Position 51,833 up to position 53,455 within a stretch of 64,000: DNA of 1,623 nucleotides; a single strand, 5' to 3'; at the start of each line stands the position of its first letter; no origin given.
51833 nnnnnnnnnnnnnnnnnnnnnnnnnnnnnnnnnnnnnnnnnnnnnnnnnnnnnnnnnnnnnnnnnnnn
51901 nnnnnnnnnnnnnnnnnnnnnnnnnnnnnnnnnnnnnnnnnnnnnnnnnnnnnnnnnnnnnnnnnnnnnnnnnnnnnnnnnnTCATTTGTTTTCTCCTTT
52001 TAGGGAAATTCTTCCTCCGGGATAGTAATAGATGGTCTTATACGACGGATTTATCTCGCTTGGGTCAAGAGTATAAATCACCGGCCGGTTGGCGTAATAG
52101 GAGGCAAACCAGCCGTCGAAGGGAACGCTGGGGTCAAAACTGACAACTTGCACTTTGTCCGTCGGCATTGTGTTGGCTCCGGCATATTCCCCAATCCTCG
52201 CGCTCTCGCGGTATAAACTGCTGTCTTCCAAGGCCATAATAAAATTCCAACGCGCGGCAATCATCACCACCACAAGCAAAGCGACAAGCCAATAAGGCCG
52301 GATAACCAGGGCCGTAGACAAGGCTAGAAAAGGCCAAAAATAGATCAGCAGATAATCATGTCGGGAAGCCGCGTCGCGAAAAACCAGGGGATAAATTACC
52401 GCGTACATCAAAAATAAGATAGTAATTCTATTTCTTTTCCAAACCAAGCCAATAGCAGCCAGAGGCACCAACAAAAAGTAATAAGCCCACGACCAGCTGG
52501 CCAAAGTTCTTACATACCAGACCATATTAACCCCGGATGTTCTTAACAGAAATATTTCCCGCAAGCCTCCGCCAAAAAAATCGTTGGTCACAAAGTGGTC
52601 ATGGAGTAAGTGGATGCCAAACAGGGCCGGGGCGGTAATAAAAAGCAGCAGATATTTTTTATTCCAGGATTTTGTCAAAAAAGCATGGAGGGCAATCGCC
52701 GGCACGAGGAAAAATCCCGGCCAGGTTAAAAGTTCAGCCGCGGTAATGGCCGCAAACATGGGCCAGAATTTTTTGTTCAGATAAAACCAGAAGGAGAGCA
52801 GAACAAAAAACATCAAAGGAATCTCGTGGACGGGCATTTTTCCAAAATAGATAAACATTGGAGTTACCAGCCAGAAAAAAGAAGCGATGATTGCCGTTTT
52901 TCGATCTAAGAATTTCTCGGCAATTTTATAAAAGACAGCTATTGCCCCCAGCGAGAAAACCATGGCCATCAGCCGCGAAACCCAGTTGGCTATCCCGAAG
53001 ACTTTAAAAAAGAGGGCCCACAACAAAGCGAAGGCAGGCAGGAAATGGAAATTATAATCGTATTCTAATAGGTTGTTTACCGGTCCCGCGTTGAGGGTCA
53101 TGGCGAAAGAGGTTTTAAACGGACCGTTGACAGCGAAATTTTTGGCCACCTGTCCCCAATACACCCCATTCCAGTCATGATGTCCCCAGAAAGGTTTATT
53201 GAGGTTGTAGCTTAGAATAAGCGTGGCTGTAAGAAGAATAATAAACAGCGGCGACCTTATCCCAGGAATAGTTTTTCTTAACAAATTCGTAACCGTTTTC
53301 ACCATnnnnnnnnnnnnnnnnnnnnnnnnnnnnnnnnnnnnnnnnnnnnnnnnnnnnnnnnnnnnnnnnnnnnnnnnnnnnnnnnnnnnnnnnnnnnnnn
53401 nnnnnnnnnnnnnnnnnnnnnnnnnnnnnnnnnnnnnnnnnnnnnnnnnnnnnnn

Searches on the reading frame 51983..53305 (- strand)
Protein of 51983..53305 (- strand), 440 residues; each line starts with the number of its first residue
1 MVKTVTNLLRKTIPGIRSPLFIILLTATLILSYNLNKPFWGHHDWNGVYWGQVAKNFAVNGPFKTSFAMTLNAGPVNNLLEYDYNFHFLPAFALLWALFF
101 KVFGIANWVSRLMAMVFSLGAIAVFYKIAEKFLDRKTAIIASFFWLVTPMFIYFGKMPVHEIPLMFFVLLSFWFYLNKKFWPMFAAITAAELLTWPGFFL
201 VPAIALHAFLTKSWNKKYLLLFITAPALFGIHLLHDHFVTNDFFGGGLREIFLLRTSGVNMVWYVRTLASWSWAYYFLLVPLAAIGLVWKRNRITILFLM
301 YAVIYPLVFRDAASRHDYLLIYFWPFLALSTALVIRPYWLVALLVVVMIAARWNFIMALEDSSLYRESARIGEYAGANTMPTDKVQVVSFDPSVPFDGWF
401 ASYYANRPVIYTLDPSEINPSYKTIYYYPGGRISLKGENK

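Call 52: search_protein_families(library=pfam, proteins=[window:51983-53305:-], max_evalue=0.00001)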
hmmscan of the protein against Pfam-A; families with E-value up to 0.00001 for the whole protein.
window:51983-53305:- (440 aa): 1 family
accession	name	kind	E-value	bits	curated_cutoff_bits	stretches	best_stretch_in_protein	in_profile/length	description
PF13231.12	PMT_2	-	1.2e-06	29.3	26.1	1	90-223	4-146/160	Dolichyl-phosphate-mannose-protein mannosyltransferase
